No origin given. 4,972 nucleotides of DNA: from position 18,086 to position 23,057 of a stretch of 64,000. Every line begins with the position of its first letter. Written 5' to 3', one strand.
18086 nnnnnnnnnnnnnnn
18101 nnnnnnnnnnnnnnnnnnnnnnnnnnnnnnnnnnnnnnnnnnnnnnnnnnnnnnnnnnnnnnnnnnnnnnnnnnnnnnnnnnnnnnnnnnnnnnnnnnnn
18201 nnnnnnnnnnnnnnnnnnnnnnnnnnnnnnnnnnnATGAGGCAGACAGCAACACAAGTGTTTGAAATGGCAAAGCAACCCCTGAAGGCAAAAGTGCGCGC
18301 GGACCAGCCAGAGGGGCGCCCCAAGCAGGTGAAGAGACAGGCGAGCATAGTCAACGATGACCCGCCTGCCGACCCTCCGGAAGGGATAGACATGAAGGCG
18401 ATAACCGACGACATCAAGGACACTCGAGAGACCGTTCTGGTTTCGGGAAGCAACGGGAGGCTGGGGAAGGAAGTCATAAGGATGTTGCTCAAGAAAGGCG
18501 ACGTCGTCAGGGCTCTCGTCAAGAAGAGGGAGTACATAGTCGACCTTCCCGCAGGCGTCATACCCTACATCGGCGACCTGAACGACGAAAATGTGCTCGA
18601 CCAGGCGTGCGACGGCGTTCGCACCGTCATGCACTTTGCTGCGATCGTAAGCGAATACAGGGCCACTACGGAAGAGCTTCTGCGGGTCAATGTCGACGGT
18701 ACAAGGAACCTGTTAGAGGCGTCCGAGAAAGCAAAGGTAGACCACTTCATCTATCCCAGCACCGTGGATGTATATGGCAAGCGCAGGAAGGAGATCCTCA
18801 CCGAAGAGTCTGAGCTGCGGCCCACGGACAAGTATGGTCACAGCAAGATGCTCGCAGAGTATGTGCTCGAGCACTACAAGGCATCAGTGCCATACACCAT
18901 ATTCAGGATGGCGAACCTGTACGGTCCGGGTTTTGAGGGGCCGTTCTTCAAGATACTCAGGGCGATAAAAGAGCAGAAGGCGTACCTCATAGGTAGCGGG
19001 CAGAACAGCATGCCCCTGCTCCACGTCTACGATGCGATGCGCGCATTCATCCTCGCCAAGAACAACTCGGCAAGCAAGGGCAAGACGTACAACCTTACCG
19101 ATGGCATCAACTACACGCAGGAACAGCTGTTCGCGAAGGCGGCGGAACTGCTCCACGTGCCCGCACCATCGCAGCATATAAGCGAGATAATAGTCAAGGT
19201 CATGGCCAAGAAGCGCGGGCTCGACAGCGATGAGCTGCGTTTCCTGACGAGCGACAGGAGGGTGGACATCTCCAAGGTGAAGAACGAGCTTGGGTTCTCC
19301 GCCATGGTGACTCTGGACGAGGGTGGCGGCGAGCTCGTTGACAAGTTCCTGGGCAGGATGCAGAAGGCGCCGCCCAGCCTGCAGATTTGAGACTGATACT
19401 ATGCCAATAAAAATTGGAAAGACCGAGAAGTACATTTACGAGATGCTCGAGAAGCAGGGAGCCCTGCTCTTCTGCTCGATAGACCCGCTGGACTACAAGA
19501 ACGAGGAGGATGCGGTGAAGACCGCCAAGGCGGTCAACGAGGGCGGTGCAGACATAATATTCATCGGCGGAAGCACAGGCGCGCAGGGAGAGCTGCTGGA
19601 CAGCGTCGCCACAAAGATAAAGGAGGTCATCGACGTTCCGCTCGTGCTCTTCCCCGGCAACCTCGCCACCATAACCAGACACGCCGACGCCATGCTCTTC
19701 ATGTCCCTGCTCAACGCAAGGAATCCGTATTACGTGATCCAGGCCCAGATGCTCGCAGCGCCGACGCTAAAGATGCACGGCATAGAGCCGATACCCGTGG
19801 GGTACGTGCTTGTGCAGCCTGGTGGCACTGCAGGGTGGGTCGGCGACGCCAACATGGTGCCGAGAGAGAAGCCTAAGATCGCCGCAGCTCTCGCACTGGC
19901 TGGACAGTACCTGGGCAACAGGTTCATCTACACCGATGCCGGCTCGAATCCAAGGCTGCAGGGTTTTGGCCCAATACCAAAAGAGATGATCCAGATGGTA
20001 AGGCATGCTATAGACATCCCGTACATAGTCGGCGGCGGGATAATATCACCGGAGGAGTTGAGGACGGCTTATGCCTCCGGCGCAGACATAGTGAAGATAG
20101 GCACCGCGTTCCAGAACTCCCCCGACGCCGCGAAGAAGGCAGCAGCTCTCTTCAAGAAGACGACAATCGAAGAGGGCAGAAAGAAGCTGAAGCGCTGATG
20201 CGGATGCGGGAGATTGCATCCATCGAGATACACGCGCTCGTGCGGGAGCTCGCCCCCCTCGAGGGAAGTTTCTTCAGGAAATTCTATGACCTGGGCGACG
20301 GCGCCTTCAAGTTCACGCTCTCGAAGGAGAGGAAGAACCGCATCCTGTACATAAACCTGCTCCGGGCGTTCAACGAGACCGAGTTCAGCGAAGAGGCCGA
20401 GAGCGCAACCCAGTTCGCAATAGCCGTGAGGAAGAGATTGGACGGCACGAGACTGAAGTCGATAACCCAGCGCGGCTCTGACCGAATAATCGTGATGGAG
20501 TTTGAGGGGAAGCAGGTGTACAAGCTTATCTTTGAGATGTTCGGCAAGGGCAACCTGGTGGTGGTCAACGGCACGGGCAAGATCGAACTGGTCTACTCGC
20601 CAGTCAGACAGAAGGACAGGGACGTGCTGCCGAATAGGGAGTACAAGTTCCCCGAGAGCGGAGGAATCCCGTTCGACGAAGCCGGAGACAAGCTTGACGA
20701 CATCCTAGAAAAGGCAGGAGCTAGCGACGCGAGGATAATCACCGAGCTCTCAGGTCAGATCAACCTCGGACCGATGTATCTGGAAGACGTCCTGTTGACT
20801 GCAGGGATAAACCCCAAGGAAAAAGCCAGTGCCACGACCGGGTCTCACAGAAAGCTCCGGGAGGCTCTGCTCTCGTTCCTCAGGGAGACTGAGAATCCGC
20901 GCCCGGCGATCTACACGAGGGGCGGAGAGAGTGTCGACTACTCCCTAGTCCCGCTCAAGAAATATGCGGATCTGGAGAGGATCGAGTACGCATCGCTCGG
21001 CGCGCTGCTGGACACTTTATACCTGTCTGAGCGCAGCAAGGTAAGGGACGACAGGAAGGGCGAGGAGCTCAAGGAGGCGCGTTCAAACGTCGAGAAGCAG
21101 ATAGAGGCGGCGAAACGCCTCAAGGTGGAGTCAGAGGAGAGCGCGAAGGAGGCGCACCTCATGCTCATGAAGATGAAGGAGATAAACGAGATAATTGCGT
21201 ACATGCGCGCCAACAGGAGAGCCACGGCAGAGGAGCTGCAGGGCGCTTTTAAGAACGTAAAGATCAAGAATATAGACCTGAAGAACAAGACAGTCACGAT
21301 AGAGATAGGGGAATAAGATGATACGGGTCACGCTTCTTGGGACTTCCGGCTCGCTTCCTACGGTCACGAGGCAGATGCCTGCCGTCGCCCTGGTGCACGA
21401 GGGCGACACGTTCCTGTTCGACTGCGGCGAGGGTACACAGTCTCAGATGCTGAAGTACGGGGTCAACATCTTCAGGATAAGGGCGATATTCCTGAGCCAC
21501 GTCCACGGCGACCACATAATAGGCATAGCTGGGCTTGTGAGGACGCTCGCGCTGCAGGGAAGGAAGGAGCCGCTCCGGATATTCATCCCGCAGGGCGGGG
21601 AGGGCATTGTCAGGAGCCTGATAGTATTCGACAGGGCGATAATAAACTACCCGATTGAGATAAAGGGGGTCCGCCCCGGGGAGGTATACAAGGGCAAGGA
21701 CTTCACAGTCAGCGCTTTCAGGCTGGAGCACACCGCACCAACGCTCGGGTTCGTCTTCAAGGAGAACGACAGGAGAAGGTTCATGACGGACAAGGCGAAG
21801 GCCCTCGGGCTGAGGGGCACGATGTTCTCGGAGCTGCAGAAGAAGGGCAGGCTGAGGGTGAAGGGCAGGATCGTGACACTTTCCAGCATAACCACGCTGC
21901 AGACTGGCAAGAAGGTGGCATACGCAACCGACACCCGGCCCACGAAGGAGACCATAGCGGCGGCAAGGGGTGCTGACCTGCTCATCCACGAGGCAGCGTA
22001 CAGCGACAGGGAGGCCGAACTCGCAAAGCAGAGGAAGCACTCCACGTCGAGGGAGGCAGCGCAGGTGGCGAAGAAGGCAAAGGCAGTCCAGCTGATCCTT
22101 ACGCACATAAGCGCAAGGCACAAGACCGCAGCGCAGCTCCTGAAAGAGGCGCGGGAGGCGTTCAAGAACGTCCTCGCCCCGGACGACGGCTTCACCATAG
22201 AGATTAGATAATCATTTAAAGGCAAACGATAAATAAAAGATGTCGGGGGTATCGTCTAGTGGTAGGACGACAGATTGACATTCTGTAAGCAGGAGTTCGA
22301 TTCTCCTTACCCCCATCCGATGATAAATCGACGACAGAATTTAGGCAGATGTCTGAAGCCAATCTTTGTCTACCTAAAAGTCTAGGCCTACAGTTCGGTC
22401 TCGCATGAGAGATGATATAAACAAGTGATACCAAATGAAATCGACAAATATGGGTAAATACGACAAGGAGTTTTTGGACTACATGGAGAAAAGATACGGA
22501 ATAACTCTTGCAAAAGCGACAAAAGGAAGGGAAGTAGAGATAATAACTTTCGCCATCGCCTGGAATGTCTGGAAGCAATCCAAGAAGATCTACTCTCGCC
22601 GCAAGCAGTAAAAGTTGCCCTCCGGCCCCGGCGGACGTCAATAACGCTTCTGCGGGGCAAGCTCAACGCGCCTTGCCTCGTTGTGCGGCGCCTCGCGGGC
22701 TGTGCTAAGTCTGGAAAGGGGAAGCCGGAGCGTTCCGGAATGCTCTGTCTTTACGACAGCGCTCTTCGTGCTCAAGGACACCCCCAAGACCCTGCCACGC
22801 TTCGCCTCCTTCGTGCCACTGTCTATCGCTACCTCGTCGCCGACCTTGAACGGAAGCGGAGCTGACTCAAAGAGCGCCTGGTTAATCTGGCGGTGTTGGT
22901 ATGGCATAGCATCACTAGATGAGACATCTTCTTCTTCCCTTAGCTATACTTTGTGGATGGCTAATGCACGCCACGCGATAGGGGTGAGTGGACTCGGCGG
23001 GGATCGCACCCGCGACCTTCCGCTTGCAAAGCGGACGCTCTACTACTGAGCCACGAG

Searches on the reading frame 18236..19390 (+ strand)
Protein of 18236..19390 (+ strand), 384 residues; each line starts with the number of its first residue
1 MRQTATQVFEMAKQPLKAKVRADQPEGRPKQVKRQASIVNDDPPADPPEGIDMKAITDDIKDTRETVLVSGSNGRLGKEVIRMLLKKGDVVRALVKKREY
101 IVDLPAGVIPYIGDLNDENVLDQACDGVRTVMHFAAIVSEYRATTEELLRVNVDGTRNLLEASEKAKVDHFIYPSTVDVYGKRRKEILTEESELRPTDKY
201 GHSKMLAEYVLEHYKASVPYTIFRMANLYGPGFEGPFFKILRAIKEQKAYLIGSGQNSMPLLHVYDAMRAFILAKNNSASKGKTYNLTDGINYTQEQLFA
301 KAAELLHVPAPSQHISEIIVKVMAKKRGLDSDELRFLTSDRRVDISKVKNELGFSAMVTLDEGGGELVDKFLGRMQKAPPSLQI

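Call 22: search_protein_families(library=pfam, proteins=[window:18236-19390:+], max_evalue=0.001)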
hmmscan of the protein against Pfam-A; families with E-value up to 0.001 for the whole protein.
window:18236-19390:+ (384 aa): 9 families
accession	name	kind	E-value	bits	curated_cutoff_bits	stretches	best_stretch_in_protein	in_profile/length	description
PF01370.27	Epimerase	-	3e-37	128.7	20.9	1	67-287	1-239/240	NAD dependent epimerase/dehydratase family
PF16363.11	GDP_Man_Dehyd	-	5.5e-26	92.3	27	1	68-363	1-328/332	GDP-mannose 4,6 dehydratase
PF01073.25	3Beta_HSD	-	2.6e-24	86.2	22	1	68-283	1-237/280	3-beta hydroxysteroid dehydrogenase/isomerase family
PF04321.23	RmlD_sub_bind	-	3.6e-17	62.8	27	1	66-288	2-213/287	RmlD substrate binding domain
PF13460.12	NAD_binding_10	-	2.1e-16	60.7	27.2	1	71-229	1-147/184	NAD(P)H-binding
PF07993.18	NAD_binding_4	-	2.6e-15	56.7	20.1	1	96-233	57-212/258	Male sterility protein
PF02719.21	Polysacc_synt_2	-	5.3e-11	42.7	20.2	1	67-218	1-156/293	Polysaccharide biosynthesis protein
PF05368.20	NmrA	-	1.2e-10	42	27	1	64-178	2-109/298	NmrA-like family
PF08659.16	KR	-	5e-05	23.7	22.6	0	133-176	93-136/180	KR domain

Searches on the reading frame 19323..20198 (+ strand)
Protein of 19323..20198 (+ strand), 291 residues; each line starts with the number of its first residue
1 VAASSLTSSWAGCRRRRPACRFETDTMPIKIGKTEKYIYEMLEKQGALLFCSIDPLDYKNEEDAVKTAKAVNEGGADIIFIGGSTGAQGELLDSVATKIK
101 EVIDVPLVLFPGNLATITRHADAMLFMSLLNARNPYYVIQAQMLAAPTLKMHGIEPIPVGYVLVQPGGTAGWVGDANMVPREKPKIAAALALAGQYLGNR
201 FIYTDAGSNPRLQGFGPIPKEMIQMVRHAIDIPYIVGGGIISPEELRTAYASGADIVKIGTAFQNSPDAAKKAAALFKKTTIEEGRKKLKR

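Call 22: search_protein_families(library=pfam, proteins=[window:19323-20198:+], max_evalue=0.001)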
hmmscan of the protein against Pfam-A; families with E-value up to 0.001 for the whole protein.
window:19323-20198:+ (291 aa): 6 families
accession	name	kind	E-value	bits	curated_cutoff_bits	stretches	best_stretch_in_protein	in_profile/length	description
PF01884.23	PcrB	-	9.4e-44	150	23.9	1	52-273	11-221/226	PcrB family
PF03060.21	NMO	-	9e-09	35.6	28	1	222-275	184-237/331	Nitronate monooxygenase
PF00977.27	His_biosynth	-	1.6e-08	34.7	23.6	1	220-280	62-122/228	Histidine biosynthesis protein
PF05690.20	ThiG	-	3.3e-07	30.4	23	1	214-286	158-228/247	Thiazole biosynthesis protein ThiG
PF00478.31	IMPDH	-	1.2e-05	24.9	25.6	0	225-263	138-239/345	IMP dehydrogenase / GMP reductase domain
PF01207.24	Dus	-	0.00011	21.9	20.4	0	221-279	174-232/311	Dihydrouridine synthase (Dus)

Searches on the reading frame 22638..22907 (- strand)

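Call 7: search_protein_families(library=pfam, proteins=[window:22638-22907:-], max_evalue=0.1)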
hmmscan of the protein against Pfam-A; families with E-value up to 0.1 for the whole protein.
window:22638-22907:- (89 aa): 0 families

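Call 8: search_protein_families(library=ncbifam, proteins=[window:22638-22907:-], max_evalue=0.1)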
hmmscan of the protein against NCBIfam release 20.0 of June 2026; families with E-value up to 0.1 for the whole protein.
window:22638-22907:- (89 aa): 3 families
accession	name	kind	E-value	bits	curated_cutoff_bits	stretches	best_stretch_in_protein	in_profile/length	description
TIGR01956.2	NusG_myco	equivalog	0.032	13.8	150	1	19-58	185-224/239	transcription termination/antitermination protein NusG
TIGR01325.1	O_suc_HS_sulf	equivalog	0.048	12.2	510.05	1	19-59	186-226/380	O-succinylhomoserine sulfhydrylase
TIGR01079.1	rplX_bact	equivalog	0.091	13.2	53.7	0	20-53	4-37/104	50S ribosomal protein L24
